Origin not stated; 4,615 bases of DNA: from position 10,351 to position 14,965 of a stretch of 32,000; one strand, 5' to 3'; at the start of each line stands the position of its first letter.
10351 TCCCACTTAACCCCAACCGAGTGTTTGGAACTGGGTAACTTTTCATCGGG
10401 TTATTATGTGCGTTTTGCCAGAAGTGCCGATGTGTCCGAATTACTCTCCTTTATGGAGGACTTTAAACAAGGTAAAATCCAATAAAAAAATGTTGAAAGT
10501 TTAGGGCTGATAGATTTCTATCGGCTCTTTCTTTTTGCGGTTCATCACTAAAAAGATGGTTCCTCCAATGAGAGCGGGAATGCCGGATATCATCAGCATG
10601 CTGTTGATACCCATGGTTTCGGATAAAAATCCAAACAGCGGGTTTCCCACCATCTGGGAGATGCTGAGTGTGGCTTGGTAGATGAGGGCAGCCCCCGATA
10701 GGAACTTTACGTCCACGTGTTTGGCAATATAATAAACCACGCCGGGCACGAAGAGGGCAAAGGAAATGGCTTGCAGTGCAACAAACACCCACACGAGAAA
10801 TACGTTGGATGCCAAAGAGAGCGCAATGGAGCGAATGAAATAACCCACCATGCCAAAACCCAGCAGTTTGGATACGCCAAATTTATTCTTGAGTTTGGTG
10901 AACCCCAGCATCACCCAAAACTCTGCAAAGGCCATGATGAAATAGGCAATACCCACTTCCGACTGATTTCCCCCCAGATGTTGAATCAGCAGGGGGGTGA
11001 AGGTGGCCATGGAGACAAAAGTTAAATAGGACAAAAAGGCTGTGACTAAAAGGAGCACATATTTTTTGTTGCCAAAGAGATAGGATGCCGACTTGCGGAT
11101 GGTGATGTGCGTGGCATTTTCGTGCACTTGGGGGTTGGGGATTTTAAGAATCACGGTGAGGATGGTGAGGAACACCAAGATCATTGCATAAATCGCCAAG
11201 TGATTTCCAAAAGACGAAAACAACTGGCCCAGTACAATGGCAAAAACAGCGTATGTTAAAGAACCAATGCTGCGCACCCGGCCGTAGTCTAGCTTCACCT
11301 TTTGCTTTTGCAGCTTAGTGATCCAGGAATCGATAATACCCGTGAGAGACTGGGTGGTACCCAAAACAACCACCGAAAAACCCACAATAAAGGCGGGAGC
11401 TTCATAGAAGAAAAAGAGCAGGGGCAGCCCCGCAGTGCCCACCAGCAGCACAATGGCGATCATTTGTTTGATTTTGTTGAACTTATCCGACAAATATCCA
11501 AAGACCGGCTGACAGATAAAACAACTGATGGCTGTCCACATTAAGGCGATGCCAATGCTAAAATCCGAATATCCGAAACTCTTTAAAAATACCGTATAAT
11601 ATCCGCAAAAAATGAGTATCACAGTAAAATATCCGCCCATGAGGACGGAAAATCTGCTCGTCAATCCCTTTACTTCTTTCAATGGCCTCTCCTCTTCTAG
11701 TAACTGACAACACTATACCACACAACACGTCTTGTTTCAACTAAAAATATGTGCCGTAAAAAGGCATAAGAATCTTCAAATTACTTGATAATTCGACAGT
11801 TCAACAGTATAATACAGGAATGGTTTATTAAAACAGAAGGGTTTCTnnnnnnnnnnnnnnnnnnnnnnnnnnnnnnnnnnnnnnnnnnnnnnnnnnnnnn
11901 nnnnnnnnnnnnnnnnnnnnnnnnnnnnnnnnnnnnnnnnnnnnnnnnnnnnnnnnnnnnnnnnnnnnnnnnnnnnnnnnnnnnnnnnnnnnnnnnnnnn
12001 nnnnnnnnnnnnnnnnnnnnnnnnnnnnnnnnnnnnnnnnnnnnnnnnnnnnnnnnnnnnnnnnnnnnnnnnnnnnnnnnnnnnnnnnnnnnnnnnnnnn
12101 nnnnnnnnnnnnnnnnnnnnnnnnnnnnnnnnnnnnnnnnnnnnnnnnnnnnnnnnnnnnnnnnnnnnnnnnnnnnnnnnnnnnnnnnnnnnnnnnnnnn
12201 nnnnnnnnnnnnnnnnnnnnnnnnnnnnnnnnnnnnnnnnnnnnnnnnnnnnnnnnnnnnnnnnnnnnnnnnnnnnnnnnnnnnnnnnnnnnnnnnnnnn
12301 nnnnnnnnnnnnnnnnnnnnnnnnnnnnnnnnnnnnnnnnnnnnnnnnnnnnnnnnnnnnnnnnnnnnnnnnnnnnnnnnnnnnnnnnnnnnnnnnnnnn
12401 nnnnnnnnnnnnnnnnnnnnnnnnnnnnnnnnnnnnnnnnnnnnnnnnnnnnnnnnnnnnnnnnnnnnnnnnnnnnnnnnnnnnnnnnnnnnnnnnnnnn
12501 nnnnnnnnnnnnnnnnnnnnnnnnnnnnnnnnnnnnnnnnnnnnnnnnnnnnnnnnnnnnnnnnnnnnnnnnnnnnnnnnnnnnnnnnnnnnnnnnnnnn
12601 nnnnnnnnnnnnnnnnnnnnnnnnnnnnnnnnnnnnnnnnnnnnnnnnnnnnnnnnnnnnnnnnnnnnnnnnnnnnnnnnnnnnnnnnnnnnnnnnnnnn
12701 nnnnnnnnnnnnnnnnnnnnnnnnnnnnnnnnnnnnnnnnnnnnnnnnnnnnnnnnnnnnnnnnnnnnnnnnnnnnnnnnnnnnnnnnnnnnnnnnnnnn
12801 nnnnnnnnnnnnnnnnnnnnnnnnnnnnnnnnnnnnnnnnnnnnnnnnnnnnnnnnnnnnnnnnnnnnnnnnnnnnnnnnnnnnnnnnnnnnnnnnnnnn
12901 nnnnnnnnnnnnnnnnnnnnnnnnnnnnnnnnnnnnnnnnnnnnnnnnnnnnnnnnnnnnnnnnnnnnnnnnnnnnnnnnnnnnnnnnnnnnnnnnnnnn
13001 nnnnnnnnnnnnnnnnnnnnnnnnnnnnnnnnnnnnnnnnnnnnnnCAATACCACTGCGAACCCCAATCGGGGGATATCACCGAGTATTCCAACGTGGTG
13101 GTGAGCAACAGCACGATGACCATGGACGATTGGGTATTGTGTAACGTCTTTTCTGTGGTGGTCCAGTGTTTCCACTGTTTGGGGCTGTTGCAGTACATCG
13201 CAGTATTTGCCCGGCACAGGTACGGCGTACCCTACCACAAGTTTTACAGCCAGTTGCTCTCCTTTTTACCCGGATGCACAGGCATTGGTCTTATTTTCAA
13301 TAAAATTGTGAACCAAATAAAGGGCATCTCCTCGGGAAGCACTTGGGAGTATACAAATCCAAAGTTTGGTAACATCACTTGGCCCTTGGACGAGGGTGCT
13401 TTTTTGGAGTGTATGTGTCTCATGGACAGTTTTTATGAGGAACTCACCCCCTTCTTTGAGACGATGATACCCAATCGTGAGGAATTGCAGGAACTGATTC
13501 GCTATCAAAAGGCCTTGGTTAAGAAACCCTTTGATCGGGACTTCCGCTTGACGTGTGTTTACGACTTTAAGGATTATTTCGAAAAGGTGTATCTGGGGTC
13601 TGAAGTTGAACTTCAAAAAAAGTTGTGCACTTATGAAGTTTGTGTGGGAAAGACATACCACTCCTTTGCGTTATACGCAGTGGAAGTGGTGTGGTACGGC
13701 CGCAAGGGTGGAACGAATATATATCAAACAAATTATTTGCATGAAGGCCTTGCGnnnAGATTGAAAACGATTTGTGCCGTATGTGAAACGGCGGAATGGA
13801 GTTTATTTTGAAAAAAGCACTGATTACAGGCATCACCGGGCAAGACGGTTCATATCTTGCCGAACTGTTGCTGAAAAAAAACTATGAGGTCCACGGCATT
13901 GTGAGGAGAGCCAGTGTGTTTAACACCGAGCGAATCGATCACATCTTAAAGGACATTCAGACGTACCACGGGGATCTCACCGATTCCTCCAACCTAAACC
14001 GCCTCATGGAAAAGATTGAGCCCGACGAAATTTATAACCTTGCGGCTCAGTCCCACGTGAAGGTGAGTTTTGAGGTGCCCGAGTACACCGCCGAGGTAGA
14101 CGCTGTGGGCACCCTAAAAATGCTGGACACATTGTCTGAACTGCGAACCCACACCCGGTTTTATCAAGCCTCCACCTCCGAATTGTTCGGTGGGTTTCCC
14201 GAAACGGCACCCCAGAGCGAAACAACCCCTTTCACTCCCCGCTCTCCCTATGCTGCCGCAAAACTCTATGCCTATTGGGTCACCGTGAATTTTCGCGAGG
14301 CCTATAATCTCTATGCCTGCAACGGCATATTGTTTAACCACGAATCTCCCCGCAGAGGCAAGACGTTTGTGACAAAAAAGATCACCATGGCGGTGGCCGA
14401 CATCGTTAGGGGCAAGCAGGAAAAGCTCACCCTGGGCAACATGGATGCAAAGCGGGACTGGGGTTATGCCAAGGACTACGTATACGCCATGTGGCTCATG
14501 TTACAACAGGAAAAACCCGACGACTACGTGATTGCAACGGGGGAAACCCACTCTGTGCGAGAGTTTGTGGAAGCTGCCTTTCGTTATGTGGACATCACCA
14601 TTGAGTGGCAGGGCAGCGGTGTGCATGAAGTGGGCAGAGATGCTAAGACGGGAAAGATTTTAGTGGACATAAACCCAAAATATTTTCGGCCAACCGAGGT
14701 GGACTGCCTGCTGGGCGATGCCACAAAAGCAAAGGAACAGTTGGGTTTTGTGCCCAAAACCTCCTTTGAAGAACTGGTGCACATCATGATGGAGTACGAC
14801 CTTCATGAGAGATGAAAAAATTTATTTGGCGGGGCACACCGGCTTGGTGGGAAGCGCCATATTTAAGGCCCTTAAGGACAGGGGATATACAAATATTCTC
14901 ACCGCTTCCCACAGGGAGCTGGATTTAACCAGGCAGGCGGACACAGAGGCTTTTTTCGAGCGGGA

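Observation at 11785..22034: One 10-kb transcription unit: B12 radical SAM, full GDP-colitose/GDP-fucose pathway, a single GT11 and an ecto-phosphoesterase, in a spore-forming Firmicute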

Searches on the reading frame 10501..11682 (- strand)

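Call 6: search_protein_families(library=pfam, proteins=[window:10501-11682:-], max_evalue=0.001)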
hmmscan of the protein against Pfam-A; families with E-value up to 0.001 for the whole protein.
window:10501-11682:- (393 aa): 5 families
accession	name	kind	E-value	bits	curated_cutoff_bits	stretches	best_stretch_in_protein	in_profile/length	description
PF07690.21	MFS_1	-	3.5e-29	102.3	33.4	2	25-253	15-250/347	Major Facilitator Superfamily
PF12832.13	MFS_1_like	-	6.6e-22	78.5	25.2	1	18-356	11-364/373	MFS_1 like family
PF01306.25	LacY_symp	-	8.9e-08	31.8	24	1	11-371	12-390/413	LacY proton/sugar symporter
PF05977.19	MFS_3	-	5.2e-06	25.6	27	1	54-384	58-397/524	Transmembrane secretion effector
PF13347.12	MFS_2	-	0.00027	20.1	27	1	139-326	145-346/427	MFS/sugar transport protein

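Call 7: search_protein_families(library=ncbifam, proteins=[window:10501-11682:-], max_evalue=0.001)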
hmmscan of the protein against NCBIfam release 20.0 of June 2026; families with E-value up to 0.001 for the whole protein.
window:10501-11682:- (393 aa): 13 families
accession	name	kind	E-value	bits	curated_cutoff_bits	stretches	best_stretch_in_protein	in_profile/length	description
NF008346.0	PRK11128.1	equivalog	1.2e-18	67.4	259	1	13-365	11-364/383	3-phenylpropionate MFS transporter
NF007077.0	PRK09528.1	subfamily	6.9e-16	57.8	429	1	11-380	16-404/421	galactoside permease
NF037955.1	mfs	subfamily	5.9e-13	48.5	100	1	10-309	1-300/366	MFS transporter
TIGR00899.1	2A0120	subfamily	4.4e-11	42.5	522.3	1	36-370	28-363/375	sugar efflux transporter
TIGR00902.1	2A0127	subfamily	2.6e-10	40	698.9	1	17-366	15-365/388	3-phenylpropionate MFS transporter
NF009048.0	PRK12382.1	subfamily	5.3e-09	35.4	364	1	17-383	27-391/392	arabinose transporter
TIGR00883.1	2A0106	subfamily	1.6e-08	34.1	443.45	1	17-174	237-397/400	metabolite/H+ symporter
TIGR00882.1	2A0105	subfamily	1.8e-08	33.8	220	1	17-193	13-193/396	oligosaccharide MFS transporter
NF003477.0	PRK05122.1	subfamily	4.5e-06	25.6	374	1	33-387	45-397/404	MFS transporter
TIGR00711.1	efflux_EmrB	subfamily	7.3e-06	25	230.2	1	12-106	265-357/485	DHA2 family efflux MFS transporter permease subunit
NF000025.1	MFS_efflux_tcmA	exception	0.00029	19.7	999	1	226-387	46-210/538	tetracenomycin C efflux MFS transporter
NF045684.1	tet_MFS_65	exception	0.00033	20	800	1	43-249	37-244/383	tetracycline efflux MFS transporter Tet(65)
TIGR00893.1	2A0114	subfamily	0.00052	19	395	0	216-386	4-174/399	D-galactonate transporter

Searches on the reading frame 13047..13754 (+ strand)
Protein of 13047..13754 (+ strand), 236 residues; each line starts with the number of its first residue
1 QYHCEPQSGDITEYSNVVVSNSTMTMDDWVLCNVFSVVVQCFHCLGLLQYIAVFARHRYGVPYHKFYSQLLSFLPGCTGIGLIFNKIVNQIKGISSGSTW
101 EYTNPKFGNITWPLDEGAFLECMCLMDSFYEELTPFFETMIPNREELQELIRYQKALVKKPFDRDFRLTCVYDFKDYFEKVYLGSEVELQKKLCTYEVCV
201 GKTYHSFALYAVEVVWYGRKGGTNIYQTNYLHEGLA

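Call 84: search_protein_representatives(protein=window:13047-13754:+)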
Query: 236 residues. Proteins with E-value up to 0.001 (for the whole library): 555; up to 1e-10: 268; up to 1e-30: 51. The best 150 are listed.
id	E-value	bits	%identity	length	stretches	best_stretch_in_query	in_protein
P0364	8.5e-60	218.8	32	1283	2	4-229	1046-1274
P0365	2.6e-59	217.2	32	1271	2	7-230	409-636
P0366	1.6e-49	185.2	40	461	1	1-227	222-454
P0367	3.5e-44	167.7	39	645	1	3-226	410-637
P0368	9.0e-44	166.3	36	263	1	6-228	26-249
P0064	2.1e-42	161.8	37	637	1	1-227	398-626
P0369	7.7e-42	160.0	37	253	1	7-227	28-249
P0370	2.8e-41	158.2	36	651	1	1-226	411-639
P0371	5.6e-41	157.2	38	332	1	1-222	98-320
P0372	8.0e-41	156.7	38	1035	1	2-223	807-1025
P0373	8.2e-41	156.7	38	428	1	3-227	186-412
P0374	1.4e-40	155.8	36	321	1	1-222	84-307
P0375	3.3e-39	151.4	37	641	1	7-229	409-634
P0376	8.4e-39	150.1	35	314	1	3-228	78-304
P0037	8.6e-39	150.0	37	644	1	1-227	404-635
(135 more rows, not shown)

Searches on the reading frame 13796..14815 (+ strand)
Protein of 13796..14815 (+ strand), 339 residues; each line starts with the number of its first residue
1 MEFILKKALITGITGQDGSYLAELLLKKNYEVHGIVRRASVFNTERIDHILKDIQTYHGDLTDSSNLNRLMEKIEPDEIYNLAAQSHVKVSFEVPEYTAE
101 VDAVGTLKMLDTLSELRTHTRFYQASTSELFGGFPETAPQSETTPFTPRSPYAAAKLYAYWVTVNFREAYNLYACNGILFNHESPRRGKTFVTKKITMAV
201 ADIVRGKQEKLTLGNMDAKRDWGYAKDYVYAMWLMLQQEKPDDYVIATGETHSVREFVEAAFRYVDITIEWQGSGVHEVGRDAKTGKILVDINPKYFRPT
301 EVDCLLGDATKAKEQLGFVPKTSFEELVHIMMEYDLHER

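Call 6: search_protein_families(library=pfam, proteins=[window:13796-14815:+], max_evalue=0.001)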
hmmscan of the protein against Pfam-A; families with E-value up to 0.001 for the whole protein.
window:13796-14815:+ (339 aa): 4 families
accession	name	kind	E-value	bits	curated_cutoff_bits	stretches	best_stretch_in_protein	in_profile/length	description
PF16363.11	GDP_Man_Dehyd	-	2.8e-147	491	27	1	9-331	1-332/332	GDP-mannose 4,6 dehydratase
PF01370.27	Epimerase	-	1.4e-72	244.4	20.9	1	8-247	1-240/240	NAD dependent epimerase/dehydratase family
PF04321.23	RmlD_sub_bind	-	3.1e-10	40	27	1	7-157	2-130/287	RmlD substrate binding domain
PF02719.21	Polysacc_synt_2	-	4.4e-05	23.3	20.2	1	9-115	2-117/293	Polysaccharide biosynthesis protein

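Call 7: search_protein_families(library=ncbifam, proteins=[window:13796-14815:+], max_evalue=0.001)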
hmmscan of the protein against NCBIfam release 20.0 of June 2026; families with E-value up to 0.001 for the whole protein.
window:13796-14815:+ (339 aa): 16 families
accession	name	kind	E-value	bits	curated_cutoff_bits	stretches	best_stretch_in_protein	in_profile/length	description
TIGR01472.1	gmd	equivalog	1.2e-166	554.1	415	1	6-337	1-340/342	GDP-mannose 4,6-dehydratase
TIGR01181.1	dTDP_gluc_dehyt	equivalog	1.4e-30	106.5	365.1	1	8-328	2-304/321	dTDP-glucose 4,6-dehydratase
TIGR04180.1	EDH_00030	hypoth_equivalog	9.1e-29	100.5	475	1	9-321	2-295/297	NAD-dependent 4,6-dehydratase LegB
TIGR02622.1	CDP_4_6_dhtase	equivalog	9.3e-22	77.6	278.45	1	6-171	5-173/352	CDP-glucose 4,6-dehydratase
TIGR01179.1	galE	equivalog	2.4e-19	69.4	262.3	1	8-327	2-317/332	UDP-glucose 4-epimerase GalE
NF007582.0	PRK10217.1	equivalog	4.7e-18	65.4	698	1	6-326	2-322/355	dTDP-glucose 4,6-dehydratase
NF007490.0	PRK10084.1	subfamily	2.5e-17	62.9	649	1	7-251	2-263/361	dTDP-glucose 4,6-dehydratase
NF043036.1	ErythonDh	equivalog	3.2e-08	33.1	325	1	7-158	2-155/321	D-erythronate dehydrogenase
TIGR01214.1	rmlD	equivalog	3.4e-07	29.7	224.05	1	8-158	2-130/285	dTDP-4-dehydrorhamnose reductase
NF007956.0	PRK10675.1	subfamily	3.6e-06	26.3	394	1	8-170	3-167/338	UDP-glucose 4-epimerase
TIGR03466.1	HpnA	hypoth_equivalog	5.7e-06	25.4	367.65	1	7-149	2-135/327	hopanoid-associated sugar epimerase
NF052578.1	StrlDmthSdmBMthl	equivalog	6.1e-06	26.2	600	1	8-258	3-238/328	sterol demethylase protein SdmB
NF041015.1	UDPsulfquin_syn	equivalog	1.3e-05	24.4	575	1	48-123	62-140/384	UDP-sulfoquinovose synthase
NF011728.1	PRK15181.1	equivalog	3.9e-05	22.8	760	1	6-188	16-201/348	Vi polysaccharide biosynthesis UDP-N-acetylglucosaminuronic acid C-4 epimerase TviC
NF042423.1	oxyalk_red_Shew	equivalog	0.00073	18.7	580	1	5-148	8-139/331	2-alkyl-3-oxoalkanoate reductase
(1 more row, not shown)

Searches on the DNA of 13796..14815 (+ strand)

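Call 33: search_dna_similar(query=window:13796-14815:+, collection=ecoli_genomes, mode=distant, max_rows=30)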
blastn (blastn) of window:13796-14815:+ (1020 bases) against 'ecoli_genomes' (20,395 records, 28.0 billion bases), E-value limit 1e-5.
Records with a match: 777; places in all: 851; records where one place covers at least 80% of the query: 0.
Genomes with a match: 777 of 5426; with a place that covers at least 80% of the query: 0. Places per genome that has any: lowest 1, median 1, highest 2. On chromosomes: 849 places; on plasmids: 2.
Best place of each record, by identity: 60-80% 777.
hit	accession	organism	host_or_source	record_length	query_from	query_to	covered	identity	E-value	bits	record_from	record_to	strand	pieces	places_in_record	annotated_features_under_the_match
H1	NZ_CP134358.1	Escherichia coli strain TUM13936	Homo sapiens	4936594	21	777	74%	65.2%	2e-36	163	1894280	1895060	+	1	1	gmd: GDP-mannose 4,6-dehydratase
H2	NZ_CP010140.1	Escherichia coli strain D3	dog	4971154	22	777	74%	65.3%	1e-38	170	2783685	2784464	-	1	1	gmd: GDP-mannose 4,6-dehydratase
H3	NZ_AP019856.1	Escherichia coli O8:H8 strain 16F5M1D1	Homo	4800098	22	777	74%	65.3%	1e-38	170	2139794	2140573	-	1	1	gmd: GDP-mannose 4,6-dehydratase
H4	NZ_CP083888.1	Escherichia coli strain NDM1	Homo sapiens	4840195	22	777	74%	65.3%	1e-38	170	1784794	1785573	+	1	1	gmd: GDP-mannose 4,6-dehydratase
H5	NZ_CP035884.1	Escherichia coli strain LSN03-016011/A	Homo sapiens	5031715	22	777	74%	65.3%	1e-38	170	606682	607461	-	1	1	gmd: GDP-mannose 4,6-dehydratase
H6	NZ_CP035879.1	Escherichia coli strain DS26-1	Homo sapiens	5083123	22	777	74%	65.3%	1e-38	170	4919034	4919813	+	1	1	gmd: GDP-mannose 4,6-dehydratase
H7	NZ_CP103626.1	Escherichia coli strain 4012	Homo sapiens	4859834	22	777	74%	65.3%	1e-38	170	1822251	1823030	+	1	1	gmd: GDP-mannose 4,6-dehydratase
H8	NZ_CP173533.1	Escherichia coli strain 98208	Homo sapiens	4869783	22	777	74%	65.3%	1e-38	170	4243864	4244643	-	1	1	gmd: GDP-mannose 4,6-dehydratase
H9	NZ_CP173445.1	Escherichia coli strain 98233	Homo sapiens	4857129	22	777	74%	65.3%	1e-38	170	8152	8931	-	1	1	gmd: GDP-mannose 4,6-dehydratase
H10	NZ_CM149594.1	Escherichia coli strain MEI2B-1023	Soil surface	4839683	22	777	74%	65.3%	1e-38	170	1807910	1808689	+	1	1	gmd: GDP-mannose 4,6-dehydratase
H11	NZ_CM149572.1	Escherichia coli strain MEI3A-1023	Soil surface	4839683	22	777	74%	65.3%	1e-38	170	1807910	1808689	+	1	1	gmd: GDP-mannose 4,6-dehydratase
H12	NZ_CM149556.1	Escherichia coli strain MEI1-1023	Soil surface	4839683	22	777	74%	65.3%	1e-38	170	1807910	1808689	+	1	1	gmd: GDP-mannose 4,6-dehydratase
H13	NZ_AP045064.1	Escherichia coli strain JNE23-001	Homo sapiens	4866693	22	777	74%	65.3%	1e-38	170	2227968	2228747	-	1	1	gmd: GDP-mannose 4,6-dehydratase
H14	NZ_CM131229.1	Escherichia coli strain 1-62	Pig farm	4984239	22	777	74%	65.3%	1e-38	170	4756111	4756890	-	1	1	gmd: GDP-mannose 4,6-dehydratase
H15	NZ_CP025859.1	Escherichia coli strain 504239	Homo sapiens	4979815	22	777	74%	65.2%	2e-36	164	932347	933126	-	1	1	gmd: GDP-mannose 4,6-dehydratase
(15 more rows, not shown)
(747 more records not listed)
